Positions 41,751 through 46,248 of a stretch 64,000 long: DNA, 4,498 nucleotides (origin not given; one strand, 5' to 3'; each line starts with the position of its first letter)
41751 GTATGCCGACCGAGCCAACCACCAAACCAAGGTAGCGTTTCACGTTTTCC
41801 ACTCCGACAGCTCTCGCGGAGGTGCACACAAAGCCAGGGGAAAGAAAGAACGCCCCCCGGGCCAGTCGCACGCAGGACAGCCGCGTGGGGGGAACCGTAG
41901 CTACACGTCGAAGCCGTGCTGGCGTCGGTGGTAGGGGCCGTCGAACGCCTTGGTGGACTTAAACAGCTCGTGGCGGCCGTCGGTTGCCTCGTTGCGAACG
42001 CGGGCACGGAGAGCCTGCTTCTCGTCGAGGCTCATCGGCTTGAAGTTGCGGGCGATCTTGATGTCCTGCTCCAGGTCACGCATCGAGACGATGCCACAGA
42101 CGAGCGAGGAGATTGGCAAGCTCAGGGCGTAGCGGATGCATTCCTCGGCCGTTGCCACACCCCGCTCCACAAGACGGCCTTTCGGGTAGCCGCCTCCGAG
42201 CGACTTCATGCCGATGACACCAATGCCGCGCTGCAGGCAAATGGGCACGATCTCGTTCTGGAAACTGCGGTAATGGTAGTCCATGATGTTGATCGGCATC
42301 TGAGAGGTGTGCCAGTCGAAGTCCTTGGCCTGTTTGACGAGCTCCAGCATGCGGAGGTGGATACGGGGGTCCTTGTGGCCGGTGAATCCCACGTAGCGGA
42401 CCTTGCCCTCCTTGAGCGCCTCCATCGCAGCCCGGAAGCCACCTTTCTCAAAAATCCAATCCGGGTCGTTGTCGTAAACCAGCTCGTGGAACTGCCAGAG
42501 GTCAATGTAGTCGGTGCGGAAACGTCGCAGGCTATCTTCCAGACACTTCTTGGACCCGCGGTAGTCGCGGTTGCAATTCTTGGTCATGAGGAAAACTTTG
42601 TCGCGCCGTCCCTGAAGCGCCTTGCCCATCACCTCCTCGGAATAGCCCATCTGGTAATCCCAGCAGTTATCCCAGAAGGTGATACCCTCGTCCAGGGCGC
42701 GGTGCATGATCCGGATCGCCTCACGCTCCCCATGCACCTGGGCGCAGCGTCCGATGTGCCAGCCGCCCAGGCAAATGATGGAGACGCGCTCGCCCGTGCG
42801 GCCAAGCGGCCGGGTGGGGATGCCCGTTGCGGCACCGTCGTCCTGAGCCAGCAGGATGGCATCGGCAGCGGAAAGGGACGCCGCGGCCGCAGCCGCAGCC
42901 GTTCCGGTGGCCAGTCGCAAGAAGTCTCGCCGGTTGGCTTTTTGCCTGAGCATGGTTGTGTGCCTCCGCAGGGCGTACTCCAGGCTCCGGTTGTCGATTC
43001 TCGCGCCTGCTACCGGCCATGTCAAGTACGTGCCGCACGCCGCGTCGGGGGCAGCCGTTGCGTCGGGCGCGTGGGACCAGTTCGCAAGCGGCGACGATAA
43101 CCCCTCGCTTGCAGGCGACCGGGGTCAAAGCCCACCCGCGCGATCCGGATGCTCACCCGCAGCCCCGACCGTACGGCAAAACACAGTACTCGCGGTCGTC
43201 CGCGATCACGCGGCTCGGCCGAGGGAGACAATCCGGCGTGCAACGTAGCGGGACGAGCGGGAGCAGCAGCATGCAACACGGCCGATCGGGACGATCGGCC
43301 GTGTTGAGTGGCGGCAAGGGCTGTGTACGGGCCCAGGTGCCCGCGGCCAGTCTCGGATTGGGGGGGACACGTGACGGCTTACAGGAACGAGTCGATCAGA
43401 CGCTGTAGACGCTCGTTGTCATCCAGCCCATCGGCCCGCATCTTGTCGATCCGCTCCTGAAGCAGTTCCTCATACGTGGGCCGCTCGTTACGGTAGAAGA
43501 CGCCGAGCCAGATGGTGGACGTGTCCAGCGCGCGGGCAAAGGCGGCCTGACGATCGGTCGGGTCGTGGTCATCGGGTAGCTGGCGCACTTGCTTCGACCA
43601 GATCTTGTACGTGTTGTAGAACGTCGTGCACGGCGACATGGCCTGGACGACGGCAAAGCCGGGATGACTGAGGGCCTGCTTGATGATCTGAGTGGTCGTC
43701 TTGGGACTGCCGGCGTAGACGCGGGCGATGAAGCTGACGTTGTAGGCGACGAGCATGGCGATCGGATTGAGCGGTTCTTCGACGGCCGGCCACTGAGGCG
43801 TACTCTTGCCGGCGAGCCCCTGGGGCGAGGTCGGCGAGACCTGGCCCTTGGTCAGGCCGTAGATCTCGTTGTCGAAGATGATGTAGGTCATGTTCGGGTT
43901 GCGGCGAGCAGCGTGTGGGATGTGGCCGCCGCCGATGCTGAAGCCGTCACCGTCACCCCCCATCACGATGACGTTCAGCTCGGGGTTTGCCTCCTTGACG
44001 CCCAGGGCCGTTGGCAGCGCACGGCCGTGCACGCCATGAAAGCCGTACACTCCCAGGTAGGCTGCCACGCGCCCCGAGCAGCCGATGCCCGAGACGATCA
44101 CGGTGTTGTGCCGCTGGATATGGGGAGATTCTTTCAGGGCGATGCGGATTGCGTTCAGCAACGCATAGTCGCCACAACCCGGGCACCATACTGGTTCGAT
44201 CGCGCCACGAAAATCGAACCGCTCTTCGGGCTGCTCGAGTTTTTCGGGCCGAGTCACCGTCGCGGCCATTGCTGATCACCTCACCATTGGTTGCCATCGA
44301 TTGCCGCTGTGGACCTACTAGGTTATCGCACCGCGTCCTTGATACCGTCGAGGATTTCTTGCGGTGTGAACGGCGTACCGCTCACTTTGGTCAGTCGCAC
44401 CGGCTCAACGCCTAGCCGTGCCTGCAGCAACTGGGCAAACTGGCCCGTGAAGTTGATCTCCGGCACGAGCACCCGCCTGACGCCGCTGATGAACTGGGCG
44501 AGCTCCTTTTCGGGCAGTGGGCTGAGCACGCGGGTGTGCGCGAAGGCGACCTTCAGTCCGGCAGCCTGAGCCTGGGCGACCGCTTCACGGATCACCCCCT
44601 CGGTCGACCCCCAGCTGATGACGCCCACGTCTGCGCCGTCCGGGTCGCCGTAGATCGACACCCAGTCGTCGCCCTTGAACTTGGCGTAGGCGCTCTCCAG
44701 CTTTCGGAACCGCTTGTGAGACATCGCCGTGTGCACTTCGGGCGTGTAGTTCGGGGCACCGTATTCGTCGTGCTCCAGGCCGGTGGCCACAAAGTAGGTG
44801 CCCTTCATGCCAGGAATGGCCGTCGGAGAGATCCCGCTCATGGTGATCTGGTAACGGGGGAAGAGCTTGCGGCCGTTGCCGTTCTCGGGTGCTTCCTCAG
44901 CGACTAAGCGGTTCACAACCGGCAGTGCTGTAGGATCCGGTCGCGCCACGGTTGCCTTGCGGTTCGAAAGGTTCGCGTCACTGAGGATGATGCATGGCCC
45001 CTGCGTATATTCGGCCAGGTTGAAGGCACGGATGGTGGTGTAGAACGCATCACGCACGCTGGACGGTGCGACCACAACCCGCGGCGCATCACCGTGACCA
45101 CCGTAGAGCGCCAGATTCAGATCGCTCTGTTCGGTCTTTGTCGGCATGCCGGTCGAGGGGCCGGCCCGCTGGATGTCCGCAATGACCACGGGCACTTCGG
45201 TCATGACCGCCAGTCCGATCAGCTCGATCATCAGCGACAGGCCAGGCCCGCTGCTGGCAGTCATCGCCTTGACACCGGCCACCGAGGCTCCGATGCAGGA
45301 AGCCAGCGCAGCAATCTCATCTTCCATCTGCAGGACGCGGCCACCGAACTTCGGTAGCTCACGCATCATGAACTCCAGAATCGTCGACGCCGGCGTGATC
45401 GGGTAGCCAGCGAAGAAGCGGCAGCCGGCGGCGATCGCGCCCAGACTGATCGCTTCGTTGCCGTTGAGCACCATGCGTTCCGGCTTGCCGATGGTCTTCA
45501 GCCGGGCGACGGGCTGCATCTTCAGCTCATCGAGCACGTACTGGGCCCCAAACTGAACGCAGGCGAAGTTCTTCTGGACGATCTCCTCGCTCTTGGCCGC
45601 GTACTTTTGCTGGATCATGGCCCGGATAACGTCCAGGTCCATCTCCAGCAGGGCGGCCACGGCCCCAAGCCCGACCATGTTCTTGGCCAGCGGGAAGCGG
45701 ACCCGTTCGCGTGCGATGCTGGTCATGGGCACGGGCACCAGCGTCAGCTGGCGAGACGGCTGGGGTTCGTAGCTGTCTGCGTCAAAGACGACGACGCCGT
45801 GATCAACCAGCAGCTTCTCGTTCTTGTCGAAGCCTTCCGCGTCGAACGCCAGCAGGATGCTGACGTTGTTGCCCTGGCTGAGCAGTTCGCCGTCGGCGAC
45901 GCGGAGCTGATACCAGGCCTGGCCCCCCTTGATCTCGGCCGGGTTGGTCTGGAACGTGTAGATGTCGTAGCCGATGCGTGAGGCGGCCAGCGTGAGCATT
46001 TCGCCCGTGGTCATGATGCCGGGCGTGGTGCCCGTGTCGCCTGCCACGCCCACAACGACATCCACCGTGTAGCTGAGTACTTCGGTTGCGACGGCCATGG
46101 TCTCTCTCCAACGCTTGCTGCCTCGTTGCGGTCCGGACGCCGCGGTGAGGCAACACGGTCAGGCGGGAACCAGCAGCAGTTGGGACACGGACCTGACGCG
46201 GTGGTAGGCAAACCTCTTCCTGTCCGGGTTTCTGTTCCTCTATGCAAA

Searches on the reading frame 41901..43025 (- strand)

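Call 20: search_protein_families(library=pfam, proteins=[window:41901-43025:-], max_evalue=0.001)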
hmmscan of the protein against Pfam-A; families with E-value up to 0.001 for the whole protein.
window:41901-43025:- (374 aa): 2 families
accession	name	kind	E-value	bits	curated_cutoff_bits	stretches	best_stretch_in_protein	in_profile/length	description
PF00248.27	Aldo_ket_red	-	2.2e-36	125.9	24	1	84-283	2-199/291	Aldo/keto reductase family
PF10399.14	UCR_Fe-S_N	-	0.00044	20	24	1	28-49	7-28/41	Ubiquitinol-cytochrome C reductase Fe-S subunit TAT signal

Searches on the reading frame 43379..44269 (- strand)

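Call 56: search_protein_families(library=pfam, proteins=[window:43379-44269:-], max_evalue=0.0001)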
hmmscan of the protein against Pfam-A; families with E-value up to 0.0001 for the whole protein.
window:43379-44269:- (296 aa): 2 families
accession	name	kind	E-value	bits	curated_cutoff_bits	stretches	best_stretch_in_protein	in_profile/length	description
PF02775.26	TPP_enzyme_C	-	4.2e-28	98.5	21.9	1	63-209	3-150/151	Thiamine pyrophosphate enzyme, C-terminal TPP binding domain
PF12367.13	PFO_beta_C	-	1.7e-14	54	24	1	214-272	1-63/66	Pyruvate ferredoxin oxidoreductase beta subunit C terminal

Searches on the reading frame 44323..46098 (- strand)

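Call 56: search_protein_families(library=pfam, proteins=[window:44323-46098:-], max_evalue=0.0001)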
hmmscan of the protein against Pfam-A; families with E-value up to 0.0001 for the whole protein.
window:44323-46098:- (591 aa): 3 families
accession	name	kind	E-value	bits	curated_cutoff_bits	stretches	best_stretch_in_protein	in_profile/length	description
PF01855.24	POR_N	-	1.1e-60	205.7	27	1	220-459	2-228/231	Pyruvate flavodoxin/ferredoxin oxidoreductase, thiamine diP-bdg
PF01558.24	POR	-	3.1e-29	102.8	27.4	1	27-185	4-172/173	Pyruvate ferredoxin/flavodoxin oxidoreductase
PF17147.9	PFOR_II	-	9.4e-09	36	27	1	489-556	1-72/102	Pyruvate:ferredoxin oxidoreductase core domain II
